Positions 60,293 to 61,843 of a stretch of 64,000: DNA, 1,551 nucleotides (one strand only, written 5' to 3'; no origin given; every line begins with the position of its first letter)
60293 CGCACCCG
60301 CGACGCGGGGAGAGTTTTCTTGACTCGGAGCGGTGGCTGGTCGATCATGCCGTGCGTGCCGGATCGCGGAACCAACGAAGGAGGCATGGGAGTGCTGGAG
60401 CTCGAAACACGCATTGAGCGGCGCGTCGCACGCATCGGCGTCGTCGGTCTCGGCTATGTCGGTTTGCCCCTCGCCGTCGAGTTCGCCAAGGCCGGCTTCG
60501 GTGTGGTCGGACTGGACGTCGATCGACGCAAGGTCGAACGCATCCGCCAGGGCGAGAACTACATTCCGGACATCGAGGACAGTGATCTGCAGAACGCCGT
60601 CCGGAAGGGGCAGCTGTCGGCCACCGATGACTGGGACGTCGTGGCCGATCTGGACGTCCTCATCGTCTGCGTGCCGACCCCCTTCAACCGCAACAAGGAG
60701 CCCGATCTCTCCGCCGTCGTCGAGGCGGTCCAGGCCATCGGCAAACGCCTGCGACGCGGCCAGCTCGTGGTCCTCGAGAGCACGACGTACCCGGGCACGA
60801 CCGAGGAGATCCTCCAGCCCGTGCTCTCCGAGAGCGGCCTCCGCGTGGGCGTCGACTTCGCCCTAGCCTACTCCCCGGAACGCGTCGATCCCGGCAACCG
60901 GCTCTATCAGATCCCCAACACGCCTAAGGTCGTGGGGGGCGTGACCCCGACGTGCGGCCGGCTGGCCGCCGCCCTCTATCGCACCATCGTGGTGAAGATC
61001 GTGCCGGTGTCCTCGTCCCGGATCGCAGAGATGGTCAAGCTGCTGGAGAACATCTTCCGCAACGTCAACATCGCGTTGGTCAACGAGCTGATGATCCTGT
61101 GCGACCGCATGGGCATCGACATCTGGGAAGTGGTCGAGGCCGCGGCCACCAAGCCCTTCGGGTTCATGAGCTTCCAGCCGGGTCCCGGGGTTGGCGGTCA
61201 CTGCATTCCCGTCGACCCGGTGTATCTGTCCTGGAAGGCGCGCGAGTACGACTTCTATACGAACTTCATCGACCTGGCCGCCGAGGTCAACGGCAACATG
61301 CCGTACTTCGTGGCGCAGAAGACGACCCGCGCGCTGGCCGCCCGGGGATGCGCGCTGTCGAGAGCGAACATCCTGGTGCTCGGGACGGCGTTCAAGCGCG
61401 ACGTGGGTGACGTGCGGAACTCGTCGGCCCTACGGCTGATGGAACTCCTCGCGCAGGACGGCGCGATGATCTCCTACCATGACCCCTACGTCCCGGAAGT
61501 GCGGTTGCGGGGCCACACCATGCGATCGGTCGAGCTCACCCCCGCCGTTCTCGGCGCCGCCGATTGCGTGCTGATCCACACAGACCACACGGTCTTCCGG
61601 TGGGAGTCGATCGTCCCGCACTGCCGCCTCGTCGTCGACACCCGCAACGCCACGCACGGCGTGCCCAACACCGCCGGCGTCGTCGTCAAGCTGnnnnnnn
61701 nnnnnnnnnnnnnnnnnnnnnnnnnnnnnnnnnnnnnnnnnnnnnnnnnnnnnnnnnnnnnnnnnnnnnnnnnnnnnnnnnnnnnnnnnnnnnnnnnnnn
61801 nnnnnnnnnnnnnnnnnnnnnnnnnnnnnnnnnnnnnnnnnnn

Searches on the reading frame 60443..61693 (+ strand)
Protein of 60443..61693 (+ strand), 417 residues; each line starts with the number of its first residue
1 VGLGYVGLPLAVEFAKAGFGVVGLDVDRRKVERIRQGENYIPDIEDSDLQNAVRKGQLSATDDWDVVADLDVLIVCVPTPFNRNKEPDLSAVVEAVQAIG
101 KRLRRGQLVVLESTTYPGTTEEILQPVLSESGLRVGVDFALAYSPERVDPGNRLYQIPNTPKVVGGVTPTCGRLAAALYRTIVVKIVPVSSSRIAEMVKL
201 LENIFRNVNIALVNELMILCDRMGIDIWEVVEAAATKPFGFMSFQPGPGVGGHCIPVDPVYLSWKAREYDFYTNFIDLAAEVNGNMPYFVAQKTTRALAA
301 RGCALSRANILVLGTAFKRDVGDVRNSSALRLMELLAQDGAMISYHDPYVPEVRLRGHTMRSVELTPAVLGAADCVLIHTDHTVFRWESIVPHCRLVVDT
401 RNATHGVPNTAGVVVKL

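Call 25: search_protein_families(library=pfam, proteins=[window:60443-61693:+], max_evalue=5)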
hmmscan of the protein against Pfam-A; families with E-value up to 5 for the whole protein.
window:60443-61693:+ (417 aa): 7 families
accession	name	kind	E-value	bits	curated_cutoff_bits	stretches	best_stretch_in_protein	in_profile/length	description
PF03721.20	UDPG_MGDP_dh_N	-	1.3e-45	155.8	27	1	1-173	6-181/187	UDP-glucose/GDP-mannose dehydrogenase family, NAD binding domain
PF00984.24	UDPG_MGDP_dh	-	2.1e-32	111.5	25.4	1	194-283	2-92/94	UDP-glucose/GDP-mannose dehydrogenase family, central domain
PF03720.21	UDPG_MGDP_dh_C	-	3.5e-20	72.7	30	1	311-404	1-101/103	UDP-glucose/GDP-mannose dehydrogenase family, UDP binding domain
PF03446.21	NAD_binding_2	-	1.5e-07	32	21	1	1-126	5-106/161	NAD binding domain of 6-phosphogluconate dehydrogenase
PF14833.11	NAD_binding_11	-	0.015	15.9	30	1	196-233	4-41/122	NAD-binding of NADP-dependent 3-hydroxyisobutyrate dehydrogenase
PF02558.23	ApbA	-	0.038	14.1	22.2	1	1-80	4-77/150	Ketopantoate reductase PanE/ApbA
PF02737.24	3HCDH_N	-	0.044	14.1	22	1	1-62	5-59/180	3-hydroxyacyl-CoA dehydrogenase, NAD binding domain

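Call 68: search_protein_families(library=ncbifam, proteins=[window:60443-61693:+], max_evalue=0.01)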
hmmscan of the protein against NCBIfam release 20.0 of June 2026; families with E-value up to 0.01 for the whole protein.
window:60443-61693:+ (417 aa): 13 families
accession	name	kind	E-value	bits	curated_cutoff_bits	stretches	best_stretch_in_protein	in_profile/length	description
TIGR03026.1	NDP-sugDHase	subfamily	1.4e-130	435.8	189.8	1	1-402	6-413/413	nucleotide sugar dehydrogenase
NF040825.1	UDPMaNacDH_Arch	equivalog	1.2e-91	307.7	750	1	1-406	6-403/418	UDP-N-acetyl-D-mannosamine dehydrogenase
NF008286.0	PRK11064.1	equivalog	6.8e-82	275.3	459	1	1-401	9-416/420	UDP-N-acetyl-D-mannosamine dehydrogenase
NF011729.0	PRK15182.1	equivalog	1.2e-70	238.5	592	1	1-355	12-362/425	Vi polysaccharide biosynthesis UDP-N-acetylglucosamine C-6 dehydrogenase TviB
NF041297.1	UDPGDh_AglM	equivalog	6.7e-53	180.1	670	1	1-385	6-395/429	UDP-glucose 6-dehydrogenase AglM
NF047673.2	TeichurnBiosyTuaD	equivalog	3.4e-41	141.8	700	1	1-382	7-387/439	UDP-glucose 6-dehydrogenase TuaD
NF011631.0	PRK15057.1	equivalog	1.1e-11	44.5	757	1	2-291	7-288/388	UDP-glucose 6-dehydrogenase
TIGR01692.1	HIBADH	equivalog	1.1e-06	28.2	291.6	0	43-252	26-222/288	3-hydroxyisobutyrate dehydrogenase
TIGR01505.1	tartro_sem_red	equivalog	1.7e-06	27.5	340.75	1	1-233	5-203/291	2-hydroxy-3-oxopropionate reductase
NF043037.1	ThreonDh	equivalog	6e-06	25.9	350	0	42-235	31-212/297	L-threonate dehydrogenase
NF008592.0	PRK11559.1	equivalog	8e-05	22.1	397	0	42-233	31-206/296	2-hydroxy-3-oxopropionate reductase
NF012005.0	PRK15461.1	equivalog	0.0024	17.1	348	0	2-154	8-134/298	sulfolactaldehyde 3-reductase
NF042925.1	FHMPC_DH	equivalog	0.0027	17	500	0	1-79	6-87/304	5-formyl-3-hydroxy-2-methylpyridine 4-carboxylate 5-dehydrogenase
